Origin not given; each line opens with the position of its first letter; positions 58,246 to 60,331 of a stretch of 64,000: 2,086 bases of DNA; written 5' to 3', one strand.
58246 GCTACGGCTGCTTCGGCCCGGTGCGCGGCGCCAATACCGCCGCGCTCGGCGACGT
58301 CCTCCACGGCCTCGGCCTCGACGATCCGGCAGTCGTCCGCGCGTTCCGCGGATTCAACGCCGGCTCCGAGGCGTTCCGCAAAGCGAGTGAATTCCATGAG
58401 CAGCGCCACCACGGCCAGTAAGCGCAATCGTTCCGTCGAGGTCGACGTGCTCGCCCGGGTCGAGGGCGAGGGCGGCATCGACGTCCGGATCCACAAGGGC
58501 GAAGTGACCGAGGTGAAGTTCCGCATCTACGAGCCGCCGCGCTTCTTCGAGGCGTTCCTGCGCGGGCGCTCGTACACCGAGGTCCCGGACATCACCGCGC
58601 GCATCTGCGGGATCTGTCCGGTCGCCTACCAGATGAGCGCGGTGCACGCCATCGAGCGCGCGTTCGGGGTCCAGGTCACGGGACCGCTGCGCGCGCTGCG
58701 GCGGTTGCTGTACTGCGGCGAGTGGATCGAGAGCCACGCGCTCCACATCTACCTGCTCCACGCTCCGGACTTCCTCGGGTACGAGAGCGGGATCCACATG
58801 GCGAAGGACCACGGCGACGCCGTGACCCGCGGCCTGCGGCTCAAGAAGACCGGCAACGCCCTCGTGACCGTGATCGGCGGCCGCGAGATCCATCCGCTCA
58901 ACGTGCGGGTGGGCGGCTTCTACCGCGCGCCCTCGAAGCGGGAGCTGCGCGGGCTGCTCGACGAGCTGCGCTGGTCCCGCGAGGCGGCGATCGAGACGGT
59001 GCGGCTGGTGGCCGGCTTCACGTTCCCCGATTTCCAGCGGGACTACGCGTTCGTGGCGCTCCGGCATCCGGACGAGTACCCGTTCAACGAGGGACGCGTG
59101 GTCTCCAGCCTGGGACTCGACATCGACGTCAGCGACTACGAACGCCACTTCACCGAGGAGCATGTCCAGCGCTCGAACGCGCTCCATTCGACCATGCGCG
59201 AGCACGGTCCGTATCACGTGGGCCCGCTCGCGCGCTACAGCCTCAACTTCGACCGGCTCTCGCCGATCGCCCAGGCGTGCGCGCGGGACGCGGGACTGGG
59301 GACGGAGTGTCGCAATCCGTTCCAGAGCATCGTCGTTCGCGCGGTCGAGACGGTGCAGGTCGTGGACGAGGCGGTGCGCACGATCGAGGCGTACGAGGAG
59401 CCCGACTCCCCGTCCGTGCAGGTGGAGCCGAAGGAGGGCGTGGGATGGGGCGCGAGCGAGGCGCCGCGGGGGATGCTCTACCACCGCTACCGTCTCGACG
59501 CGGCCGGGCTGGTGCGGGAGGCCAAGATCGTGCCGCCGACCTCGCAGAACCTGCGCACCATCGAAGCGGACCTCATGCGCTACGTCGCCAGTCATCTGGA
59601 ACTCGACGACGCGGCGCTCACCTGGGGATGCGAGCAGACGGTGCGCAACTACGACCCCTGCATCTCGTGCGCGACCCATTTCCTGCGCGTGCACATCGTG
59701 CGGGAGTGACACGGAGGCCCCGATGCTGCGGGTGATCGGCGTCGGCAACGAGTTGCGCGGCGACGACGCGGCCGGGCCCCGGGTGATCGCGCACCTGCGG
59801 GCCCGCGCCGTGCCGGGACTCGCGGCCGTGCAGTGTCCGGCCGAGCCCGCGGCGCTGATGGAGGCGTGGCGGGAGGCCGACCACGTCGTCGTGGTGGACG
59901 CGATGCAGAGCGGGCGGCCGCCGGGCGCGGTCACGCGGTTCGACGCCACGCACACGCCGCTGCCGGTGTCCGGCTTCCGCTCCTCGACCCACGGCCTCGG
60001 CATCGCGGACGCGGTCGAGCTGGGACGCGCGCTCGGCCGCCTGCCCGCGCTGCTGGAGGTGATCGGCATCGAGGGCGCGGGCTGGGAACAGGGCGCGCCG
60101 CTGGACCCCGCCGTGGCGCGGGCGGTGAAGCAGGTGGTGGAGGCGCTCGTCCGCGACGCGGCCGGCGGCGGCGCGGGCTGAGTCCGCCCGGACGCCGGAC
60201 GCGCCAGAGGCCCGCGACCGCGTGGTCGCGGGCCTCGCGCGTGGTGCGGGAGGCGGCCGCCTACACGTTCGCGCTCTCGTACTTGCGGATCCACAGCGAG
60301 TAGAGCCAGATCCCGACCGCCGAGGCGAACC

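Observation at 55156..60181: Complete sulfhydrogenase-type (group 3b-like) [NiFe] hydrogenase operon with an embedded cyclic-nucleotide-binding-domain gene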

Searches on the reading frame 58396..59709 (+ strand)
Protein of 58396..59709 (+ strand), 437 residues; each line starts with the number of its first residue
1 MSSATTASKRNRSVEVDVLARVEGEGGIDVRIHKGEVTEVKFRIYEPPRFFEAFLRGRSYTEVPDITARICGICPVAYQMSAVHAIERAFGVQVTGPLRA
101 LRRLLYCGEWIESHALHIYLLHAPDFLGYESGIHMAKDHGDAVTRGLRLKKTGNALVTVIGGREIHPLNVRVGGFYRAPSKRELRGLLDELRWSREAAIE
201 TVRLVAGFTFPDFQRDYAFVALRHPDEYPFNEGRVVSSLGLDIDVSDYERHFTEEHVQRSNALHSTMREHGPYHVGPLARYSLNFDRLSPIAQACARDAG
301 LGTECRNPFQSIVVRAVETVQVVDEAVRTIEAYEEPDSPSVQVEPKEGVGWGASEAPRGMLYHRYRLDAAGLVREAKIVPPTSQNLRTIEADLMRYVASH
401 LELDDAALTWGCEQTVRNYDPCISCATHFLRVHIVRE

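Call 6: search_protein_families(library=pfam, proteins=[window:58396-59709:+], max_evalue=0.01)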
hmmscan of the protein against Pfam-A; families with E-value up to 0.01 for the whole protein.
window:58396-59709:+ (437 aa): 1 family
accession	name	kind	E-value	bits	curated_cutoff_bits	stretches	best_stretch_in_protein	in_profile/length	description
PF00374.24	NiFeSe_Hases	-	1.8e-26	93.7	25.8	2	49-130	1-82/508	Nickel-dependent hydrogenase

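Call 7: search_protein_families(library=ncbifam, proteins=[window:58396-59709:+], max_evalue=0.01)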
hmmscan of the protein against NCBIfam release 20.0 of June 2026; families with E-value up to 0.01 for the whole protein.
window:58396-59709:+ (437 aa): 9 families
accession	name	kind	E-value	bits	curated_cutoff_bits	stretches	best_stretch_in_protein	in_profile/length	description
NF040828.1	sulfhyd_ShyA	equivalog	2.2e-85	287.1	700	1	14-431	3-414/415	NAD(P)-dependent hydrogenase/sulfhydrogenase 2 subunit alpha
NF040832.1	sulfhyd_HydA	equivalog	3.9e-72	243.7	880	1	14-431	5-425/426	NADPH-dependent hydrogenase/sulfhydrogenase 1 subunit alpha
TIGR03295.1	frhA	equivalog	5.9e-42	144.1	392.5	1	13-431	4-398/412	coenzyme F420 hydrogenase subunit alpha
NF041785.2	VhuA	equivalog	7.4e-42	143.3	800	2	14-205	4-202/418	F420-non-reducing hydrogenase Vhu subunit A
NF033181.1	NiFeSe_hydrog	equivalog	4.3e-38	131.5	600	2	13-168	3-150/507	nickel-dependent hydrogenase large subunit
NF045518.1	H2_NiFeSe_large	exception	8.4e-34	117.2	780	2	13-128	3-117/485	NiFeSe hydrogenase large subunit HysA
NF007778.0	PRK10467.1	equivalog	9e-18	63.9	969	2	13-144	4-134/567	hydrogenase 2 large subunit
NF007550.0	PRK10170.1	equivalog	5.3e-15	54.8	1101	1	8-127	13-132/597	Ni/Fe-hydrogenase large subunit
NF041786.2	VhuU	equivalog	0.00015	21.5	70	1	415-430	14-29/45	F420-non-reducing hydrogenase selenoprotein subunit VhuU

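Call 19: search_solved_structures(query=window:58396-59706:+, max_evalue=1e-10)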
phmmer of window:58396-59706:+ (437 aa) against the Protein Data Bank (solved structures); distinct sequences matched with E-value up to 1e-10: 65 (the best 60 are shown).
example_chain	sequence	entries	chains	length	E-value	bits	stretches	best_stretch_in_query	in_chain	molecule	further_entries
9nez_D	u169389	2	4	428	6.7e-65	222.8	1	14-431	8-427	Sulfhydrogenase 1 subunit alpha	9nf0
5yxy_A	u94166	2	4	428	2.7e-64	220.8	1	14-431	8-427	Cytosolic NiFe-hydrogenase, alpha subunit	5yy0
9e15_B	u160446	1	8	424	8.4e-64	219.2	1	14-428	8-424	Sulfhydrogenase 1 subunit alpha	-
9e1j_B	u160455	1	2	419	1e-63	218.9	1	14-428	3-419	Sulfhydrogenase 1 subunit alpha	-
5odc_F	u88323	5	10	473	1.1e-49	172.7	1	15-430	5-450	Methyl-viologen reducing hydrogenase subunit A | Methyl-viologen reducing hydrogenase, subunit A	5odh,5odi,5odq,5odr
7t2r_D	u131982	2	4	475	2.9e-45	158.1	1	14-430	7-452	NiFe hydrogenase large subunit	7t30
9sfi_g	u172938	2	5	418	6.4e-41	143.8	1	14-191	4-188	Coenzyme F420-reducing hydrogenase, alpha subunit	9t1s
5xf9_D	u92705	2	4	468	1.4e-40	142.7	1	9-428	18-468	NAD-reducing hydrogenase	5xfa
9sw2_F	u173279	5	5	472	6.5e-40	140.5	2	17-205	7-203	F420-non-reducing hydrogenase subunit A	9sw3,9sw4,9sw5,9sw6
6qgt_A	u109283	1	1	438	7.7e-30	107.3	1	12-189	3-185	F420-reducing hydrogenase, subunit alpha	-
6qgr_A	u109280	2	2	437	9.4e-30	107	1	13-189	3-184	Coenzyme F420 hydrogenase subunit alpha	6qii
5jsu_B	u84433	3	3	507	7.6e-27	97.4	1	12-184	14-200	Periplasmic [NiFeSe] hydrogenase, large subunit, selenocysteine-containing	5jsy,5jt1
5jsh_B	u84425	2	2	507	2.4e-25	92.5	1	12-184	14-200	Periplasmic [NiFeSe] hydrogenase, large subunit, selenocysteine-containing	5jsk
6ruc_B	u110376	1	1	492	8.9e-25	90.6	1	12-184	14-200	Periplasmic [NiFeSe] hydrogenase, large subunit, selenocysteine-containing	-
6z8m_B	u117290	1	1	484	9.9e-25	90.5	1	13-184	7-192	Periplasmic [NiFeSe] hydrogenase, large subunit, selenocysteine-containing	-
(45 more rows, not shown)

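Call 28: find_related_loci(query=A2, collection=genome_contigs, flank=7000)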
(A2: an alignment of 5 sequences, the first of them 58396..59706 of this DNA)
Query A2 (437 aa) in genome_contigs; peptide patterns used: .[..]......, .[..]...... (x = any residue, [..] = any of these).
600 stretches matched a pattern (row limit reached: there are more); 600 encode a relative of the query (tblastn E <= 1e-3); the best 80 are kept; 80 distinct loci.
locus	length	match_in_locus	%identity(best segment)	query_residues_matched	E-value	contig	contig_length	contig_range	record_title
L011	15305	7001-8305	68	2-436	0e+0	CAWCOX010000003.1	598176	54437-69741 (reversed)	MAG: uncultured delta proteobacterium isolate MFD09286.bin.4.273 genome assembly, contig: contig_20339, whole genome sho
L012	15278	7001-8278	67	12-437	0e+0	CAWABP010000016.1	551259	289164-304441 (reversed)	MAG: Candidatus Acidoferrales bacterium isolate MFD05377.bin.1.115 genome assembly, contig: contig_61599, whole genome s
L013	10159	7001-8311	67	1-437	0e+0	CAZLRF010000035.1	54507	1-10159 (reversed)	MAG TPA_asm: uncultured Acidobacteriota bacterium isolate binchicken_co274_304 genome assembly, contig: NODE_1547_length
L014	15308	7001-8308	66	2-437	0e+0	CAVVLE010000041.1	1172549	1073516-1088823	MAG: uncultured Acidobacteriota bacterium isolate MFD09222.bin.1.174 genome assembly, contig: contig_5015, whole genome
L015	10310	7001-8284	66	10-437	0e+0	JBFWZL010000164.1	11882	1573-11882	MAG: Candidatus Binatia bacterium isolate CA_2019_TPBS_187 NODE_21945_length_11882_cov_3.548703_TPBS, whole genome shotg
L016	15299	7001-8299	65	4-436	0e+0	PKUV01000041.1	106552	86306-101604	MAG: Acidobacteriaceae bacterium isolate palsa_296 73.20120500_P39.11_contig_1175, whole genome shotgun sequence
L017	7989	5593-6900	65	2-437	0e+0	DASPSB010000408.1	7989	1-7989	MAG TPA_asm: Candidatus Acidiferrales bacterium isolate SMAG_U12240 k141_1163857, whole genome shotgun sequence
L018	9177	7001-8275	66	10-434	0e+0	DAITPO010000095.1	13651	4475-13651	MAG TPA_asm: Candidatus Acidiferrales bacterium isolate CTOTU28694 NODE_2374_length_13651_cov_16.209032, whole genome sh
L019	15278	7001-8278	67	12-437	0e+0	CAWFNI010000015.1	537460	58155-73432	MAG: Candidatus Acidoferrales bacterium isolate MFD06435.bin.2.90 genome assembly, contig: contig_20950, whole genome sh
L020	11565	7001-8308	64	2-437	0e+0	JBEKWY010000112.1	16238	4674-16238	MAG: Candidatus Acidiferrum sp. isolate SPRUCE 639 SPRUCE_639_112, whole genome shotgun sequence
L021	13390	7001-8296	67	6-437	0e+0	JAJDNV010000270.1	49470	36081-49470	MAG: Acidobacteria bacterium isolate ALSabin.176 k141_7652669, whole genome shotgun sequence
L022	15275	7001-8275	65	10-434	0e+0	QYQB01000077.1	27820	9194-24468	MAG: bacterium isolate PowLak16_MAG13 c_000000094302, whole genome shotgun sequence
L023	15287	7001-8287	65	6-434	0e+0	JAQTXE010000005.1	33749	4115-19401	MAG: Syntrophales bacterium isolate STC_127 NODE_2581_length_33749_cov_3.012135_Sandtown_C, whole genome shotgun sequenc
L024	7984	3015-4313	67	2-434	0e+0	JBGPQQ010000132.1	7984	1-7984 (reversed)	MAG: Vicinamibacteria bacterium isolate OBJ1_062018_150_29 k141_111365_length_7984_cov_8.0000, whole genome shotgun sequ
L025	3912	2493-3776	66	11-434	0e+0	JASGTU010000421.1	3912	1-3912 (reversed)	MAG: Chloroflexota bacterium isolate MAG29_KBP c_000000106684, whole genome shotgun sequence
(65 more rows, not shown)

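Call 69: list_cluster_members(proteins=[P0002, window:58396-59706:+])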
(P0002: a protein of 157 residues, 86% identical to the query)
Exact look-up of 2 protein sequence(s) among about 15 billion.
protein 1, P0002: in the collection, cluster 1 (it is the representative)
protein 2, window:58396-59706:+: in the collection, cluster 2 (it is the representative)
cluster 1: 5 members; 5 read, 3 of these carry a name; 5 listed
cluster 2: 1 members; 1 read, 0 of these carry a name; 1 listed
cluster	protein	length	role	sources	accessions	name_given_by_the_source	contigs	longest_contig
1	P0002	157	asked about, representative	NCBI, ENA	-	-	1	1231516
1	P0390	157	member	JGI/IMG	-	CRP/FNR family transcriptional regulator, cyclic AMP receptor protein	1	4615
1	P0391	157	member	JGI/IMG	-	CRP/FNR family cyclic AMP-dependent transcriptional regulator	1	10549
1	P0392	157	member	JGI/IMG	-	CRP-like cAMP-binding protein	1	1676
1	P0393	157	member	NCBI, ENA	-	-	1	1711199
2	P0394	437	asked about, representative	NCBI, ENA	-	-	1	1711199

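Call 71: find_encoding_contigs(protein=window:58396-59709:+, flank=1000, max_places=2)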
Protein window:58396-59709:+ (437 aa): no gene with exactly this product is on record in the collection.

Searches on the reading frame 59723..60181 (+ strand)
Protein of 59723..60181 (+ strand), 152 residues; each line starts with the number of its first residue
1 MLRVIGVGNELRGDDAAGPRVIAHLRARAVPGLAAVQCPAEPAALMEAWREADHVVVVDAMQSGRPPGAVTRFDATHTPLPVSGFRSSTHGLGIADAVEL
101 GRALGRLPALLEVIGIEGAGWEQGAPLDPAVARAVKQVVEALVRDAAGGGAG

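Call 6: search_protein_families(library=pfam, proteins=[window:59723-60181:+], max_evalue=0.01)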
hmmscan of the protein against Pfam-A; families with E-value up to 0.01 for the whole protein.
window:59723-60181:+ (152 aa): 1 family
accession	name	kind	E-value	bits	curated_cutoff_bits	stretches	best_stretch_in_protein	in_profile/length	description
PF01750.23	HycI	-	4.9e-13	49.5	23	1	40-143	24-128/130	Hydrogenase maturation protease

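Call 7: search_protein_families(library=ncbifam, proteins=[window:59723-60181:+], max_evalue=0.01)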
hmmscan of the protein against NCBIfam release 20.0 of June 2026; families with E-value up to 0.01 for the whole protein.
window:59723-60181:+ (152 aa): 7 families
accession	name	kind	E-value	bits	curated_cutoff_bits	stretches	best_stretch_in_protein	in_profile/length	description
TIGR00072.1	hydrog_prot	superfamily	5.3e-32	110.8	47.45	1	4-143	2-142/145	hydrogenase maturation protease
TIGR00140.1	hupD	subfamily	1.5e-14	54.2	151.8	1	4-144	3-145/151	HyaD/HybD family hydrogenase maturation endopeptidase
NF007777.0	PRK10466.1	equivalog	4.2e-13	49.4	190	1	4-144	5-147/164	HyaD/HybD family hydrogenase maturation endopeptidase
TIGR00142.1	hycI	equivalog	4.5e-09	36.2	119.1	1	4-143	3-139/146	hydrogenase maturation peptidase HycI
NF045519.1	NiFeSe_H2_mat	exception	3e-07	30.4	190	1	2-137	3-138/152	NiFeSe hydrogenase maturation protease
NF007616.0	PRK10264.1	equivalog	6.3e-07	29.3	261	1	4-123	8-129/195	hydrogenase 1 maturation protease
TIGR00130.1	frhD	equivalog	2.7e-06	27.5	134.95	1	4-97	7-103/153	coenzyme F420-reducing hydrogenase, FrhD protein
